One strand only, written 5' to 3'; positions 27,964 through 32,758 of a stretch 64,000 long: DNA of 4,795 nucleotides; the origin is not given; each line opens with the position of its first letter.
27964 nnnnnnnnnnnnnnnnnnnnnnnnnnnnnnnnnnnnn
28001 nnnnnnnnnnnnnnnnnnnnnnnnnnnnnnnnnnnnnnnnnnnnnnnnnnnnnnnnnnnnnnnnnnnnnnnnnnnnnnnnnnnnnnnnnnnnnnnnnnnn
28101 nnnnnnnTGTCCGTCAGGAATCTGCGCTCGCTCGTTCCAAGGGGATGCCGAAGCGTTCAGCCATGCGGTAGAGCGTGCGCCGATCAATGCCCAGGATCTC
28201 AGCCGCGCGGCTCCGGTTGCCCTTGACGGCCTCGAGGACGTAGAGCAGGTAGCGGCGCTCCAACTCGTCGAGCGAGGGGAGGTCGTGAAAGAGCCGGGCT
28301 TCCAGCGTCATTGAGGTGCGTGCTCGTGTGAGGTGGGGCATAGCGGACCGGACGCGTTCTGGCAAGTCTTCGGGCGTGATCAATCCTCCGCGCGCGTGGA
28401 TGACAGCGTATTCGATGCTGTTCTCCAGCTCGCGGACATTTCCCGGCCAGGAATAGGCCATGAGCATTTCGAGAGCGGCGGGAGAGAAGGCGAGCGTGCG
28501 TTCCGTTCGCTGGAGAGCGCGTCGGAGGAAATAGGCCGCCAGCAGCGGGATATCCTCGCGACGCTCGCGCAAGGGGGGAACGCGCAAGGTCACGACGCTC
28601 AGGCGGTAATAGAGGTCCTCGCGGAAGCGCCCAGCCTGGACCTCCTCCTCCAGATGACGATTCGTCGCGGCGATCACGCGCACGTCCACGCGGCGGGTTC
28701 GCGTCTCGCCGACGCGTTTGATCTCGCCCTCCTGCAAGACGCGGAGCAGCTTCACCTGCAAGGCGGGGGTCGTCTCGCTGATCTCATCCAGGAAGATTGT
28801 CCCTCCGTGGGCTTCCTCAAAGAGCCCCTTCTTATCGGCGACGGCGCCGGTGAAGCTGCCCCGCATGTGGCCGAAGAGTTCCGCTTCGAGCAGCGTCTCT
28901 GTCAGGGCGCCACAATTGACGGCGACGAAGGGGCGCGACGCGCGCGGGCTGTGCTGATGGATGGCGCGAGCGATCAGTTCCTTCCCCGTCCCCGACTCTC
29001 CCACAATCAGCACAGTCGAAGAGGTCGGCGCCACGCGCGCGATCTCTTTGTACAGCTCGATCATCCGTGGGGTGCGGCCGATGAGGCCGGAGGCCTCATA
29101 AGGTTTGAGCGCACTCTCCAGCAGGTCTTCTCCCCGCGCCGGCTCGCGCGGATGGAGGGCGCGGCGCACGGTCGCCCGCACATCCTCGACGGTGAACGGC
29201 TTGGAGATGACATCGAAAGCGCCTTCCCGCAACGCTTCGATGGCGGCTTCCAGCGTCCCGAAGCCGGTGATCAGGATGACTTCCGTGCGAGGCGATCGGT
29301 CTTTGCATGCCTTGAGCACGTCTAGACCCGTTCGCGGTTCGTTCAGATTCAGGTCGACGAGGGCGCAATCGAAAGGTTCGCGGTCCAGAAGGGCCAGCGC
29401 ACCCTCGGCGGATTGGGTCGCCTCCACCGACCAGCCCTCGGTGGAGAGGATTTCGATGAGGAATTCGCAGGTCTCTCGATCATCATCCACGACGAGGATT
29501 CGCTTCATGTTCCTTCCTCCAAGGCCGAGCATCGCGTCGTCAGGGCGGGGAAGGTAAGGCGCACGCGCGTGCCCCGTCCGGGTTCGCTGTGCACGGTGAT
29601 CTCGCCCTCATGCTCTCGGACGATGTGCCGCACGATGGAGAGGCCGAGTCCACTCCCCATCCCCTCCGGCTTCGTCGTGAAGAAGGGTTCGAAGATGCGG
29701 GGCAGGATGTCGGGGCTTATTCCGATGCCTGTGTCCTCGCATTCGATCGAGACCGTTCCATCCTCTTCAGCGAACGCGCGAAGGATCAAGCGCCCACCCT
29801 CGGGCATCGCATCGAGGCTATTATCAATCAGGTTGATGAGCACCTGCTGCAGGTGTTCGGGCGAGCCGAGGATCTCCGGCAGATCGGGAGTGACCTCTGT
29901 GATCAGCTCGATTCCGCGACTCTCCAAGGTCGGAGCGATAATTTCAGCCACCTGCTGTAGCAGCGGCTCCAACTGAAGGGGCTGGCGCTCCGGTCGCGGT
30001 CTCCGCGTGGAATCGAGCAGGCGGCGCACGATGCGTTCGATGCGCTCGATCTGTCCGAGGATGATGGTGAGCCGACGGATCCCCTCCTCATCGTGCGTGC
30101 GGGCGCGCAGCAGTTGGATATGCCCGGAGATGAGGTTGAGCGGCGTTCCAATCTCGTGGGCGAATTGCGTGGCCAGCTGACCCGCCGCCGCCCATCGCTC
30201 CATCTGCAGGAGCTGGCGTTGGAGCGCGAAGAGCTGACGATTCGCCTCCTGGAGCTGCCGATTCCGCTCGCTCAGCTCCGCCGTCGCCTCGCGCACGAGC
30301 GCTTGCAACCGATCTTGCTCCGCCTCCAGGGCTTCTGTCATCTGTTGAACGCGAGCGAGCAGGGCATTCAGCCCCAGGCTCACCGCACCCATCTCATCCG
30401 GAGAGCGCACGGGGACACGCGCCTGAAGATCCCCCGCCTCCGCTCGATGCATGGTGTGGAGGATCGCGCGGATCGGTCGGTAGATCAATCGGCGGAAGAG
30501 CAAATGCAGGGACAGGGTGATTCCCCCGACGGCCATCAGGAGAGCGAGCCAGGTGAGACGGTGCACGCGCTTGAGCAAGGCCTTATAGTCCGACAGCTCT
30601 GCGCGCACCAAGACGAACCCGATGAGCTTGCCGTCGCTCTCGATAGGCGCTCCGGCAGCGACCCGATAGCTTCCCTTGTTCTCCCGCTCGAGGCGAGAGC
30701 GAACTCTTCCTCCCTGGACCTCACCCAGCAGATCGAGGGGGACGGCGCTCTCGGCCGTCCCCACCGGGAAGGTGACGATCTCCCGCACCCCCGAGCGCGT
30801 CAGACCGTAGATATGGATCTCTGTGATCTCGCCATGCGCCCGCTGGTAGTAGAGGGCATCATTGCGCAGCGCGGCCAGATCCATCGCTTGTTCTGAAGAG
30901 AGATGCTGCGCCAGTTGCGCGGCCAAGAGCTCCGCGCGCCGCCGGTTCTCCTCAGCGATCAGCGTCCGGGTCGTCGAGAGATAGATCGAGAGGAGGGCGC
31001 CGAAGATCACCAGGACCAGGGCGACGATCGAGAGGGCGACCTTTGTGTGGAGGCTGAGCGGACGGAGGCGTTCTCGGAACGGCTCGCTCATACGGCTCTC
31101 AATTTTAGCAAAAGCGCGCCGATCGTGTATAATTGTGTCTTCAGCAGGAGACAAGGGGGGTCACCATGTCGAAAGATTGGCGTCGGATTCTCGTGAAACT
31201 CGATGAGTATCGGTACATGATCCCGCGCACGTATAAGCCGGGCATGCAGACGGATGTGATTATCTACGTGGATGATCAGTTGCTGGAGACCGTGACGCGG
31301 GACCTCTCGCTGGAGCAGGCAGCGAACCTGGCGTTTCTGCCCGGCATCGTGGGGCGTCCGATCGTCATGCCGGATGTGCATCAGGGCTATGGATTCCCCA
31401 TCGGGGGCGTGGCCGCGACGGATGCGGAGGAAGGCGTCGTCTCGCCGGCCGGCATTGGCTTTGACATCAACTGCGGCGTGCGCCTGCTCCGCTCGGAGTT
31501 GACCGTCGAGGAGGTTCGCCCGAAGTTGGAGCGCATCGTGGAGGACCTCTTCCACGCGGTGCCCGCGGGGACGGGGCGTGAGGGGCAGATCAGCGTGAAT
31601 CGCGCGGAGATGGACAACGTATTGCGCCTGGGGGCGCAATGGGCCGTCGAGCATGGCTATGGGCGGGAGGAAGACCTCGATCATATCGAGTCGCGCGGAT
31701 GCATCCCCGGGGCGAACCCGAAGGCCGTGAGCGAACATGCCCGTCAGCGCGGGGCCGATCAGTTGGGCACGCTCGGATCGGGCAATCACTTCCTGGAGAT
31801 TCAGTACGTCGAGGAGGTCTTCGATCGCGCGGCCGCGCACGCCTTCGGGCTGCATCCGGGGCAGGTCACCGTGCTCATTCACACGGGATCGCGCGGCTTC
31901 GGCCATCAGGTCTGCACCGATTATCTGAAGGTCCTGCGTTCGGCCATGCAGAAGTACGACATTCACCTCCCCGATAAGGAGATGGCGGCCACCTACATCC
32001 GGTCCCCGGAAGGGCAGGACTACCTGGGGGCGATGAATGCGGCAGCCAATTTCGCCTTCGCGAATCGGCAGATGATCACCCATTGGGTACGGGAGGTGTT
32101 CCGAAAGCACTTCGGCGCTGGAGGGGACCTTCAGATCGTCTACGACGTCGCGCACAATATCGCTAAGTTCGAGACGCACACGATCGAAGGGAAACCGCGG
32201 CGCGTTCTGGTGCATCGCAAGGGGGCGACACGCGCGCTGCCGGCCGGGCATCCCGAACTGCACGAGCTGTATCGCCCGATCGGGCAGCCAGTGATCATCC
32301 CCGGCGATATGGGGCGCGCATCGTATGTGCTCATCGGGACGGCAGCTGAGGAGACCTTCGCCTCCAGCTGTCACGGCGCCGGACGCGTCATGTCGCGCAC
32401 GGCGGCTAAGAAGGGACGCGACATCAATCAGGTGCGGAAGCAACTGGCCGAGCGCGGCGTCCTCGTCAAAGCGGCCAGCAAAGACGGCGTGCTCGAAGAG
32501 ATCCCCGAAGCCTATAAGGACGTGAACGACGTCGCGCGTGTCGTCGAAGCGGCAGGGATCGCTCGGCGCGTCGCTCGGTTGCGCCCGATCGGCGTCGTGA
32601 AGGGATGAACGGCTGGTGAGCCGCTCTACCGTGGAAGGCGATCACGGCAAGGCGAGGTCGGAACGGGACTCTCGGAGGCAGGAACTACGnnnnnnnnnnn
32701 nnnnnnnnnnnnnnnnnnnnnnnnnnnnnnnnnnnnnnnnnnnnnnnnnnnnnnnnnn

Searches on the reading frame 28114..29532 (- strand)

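Call 6: search_protein_families(library=pfam, proteins=[window:28114-29532:-])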
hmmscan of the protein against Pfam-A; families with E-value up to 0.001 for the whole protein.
window:28114-29532:- (472 aa): 12 families
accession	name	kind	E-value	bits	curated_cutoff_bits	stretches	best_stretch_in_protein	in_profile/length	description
PF00158.32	Sigma54_activat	-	1.1e-72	243.6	20.2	1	150-316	1-167/168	Sigma-54 interaction domain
PF25601.1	AAA_lid_14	-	1.5e-27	95.7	27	1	322-403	1-83/87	AAA+ ATPase lid domain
PF14532.12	Sigma54_activ_2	-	2.2e-25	89.9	25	1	151-321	1-138/138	Sigma-54 interaction domain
PF00072.30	Response_reg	-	1.4e-23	83.6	30.2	1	12-122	1-110/111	Response regulator receiver domain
PF02954.25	HTH_8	-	3.8e-12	46.2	22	1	421-456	2-37/42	Bacterial regulatory protein, Fis family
PF07728.20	AAA_5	-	6.2e-10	39.7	22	1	174-293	2-124/139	AAA domain (dynein-related subfamily)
PF00004.35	AAA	-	1e-08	36.1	21.2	1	174-308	1-128/131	ATPase family associated with various cellular activities (AAA)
PF07724.20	AAA_2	-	5.1e-07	30.3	27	1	172-302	4-135/166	AAA domain (Cdc48 subfamily)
PF20030.5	bpMoxR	-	1.3e-05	24.9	27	1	157-297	20-151/205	MoxR domain in the MoxR-vWA-beta-propeller ternary systems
PF13191.12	AAA_16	-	6.4e-05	24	32.6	1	150-225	2-84/167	AAA ATPase domain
PF01078.27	Mg_chelatase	-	9.8e-05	22.3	20.3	0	230-291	94-157/207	Magnesium chelatase, subunit ChlI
PF13551.12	HTH_29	-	0.00088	19.8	28.1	0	433-461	9-36/64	Winged helix-turn helix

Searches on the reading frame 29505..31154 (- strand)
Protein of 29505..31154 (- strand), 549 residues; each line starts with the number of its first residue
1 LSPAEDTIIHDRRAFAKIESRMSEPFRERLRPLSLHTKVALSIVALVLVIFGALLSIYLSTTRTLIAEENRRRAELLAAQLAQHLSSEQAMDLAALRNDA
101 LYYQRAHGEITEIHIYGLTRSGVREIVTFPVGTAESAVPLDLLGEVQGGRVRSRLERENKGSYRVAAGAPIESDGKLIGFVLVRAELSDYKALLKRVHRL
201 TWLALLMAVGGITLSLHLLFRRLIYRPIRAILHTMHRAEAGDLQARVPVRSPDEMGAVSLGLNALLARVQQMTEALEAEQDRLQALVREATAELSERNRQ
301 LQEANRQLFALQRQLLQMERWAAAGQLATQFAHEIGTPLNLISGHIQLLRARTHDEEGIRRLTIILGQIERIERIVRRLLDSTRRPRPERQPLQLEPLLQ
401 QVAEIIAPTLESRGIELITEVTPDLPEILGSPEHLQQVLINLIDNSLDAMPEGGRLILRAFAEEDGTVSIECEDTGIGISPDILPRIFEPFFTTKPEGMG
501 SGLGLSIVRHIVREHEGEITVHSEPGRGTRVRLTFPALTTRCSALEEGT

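Call 6: search_protein_families(library=pfam, proteins=[window:29505-31154:-])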
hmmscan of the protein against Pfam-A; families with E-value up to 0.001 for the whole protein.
window:29505-31154:- (549 aa): 4 families
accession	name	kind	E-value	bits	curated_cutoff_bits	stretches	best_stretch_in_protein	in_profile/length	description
PF02518.31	HATPase_c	-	4.3e-31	108.1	26.4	1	431-537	2-109/111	Histidine kinase-, DNA gyrase B-, and HSP90-like ATPase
PF00512.31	HisKA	-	5.9e-10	39.5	26.9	1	325-385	3-63/66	His Kinase A (phospho-acceptor) domain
PF00672.30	HAMP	-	1.6e-09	38.4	25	1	220-271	2-53/53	HAMP domain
PF14501.12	HATPase_c_5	-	2.8e-05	24.4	22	1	434-524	5-91/102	GHKL domain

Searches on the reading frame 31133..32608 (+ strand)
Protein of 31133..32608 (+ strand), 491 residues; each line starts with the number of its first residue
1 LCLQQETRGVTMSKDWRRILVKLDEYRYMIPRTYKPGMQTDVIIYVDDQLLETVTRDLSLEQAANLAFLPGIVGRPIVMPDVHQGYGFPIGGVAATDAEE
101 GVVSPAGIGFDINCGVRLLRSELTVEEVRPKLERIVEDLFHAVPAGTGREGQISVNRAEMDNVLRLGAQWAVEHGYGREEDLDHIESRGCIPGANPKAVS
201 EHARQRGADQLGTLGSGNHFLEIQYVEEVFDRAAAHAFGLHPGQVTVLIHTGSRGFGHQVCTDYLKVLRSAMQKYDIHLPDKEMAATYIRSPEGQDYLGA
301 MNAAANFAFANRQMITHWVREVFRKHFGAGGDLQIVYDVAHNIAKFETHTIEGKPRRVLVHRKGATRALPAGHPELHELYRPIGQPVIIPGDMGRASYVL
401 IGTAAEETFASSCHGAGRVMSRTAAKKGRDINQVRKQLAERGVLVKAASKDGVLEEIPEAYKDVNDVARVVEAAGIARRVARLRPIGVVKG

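Call 6: search_protein_families(library=pfam, proteins=[window:31133-32608:+])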
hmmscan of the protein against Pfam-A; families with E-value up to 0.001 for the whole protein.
window:31133-32608:+ (491 aa): 1 family
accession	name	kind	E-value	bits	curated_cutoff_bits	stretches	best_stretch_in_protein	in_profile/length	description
PF01139.22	RtcB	-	4.8e-177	589.9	27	1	62-491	1-426/426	tRNA-splicing ligase RtcB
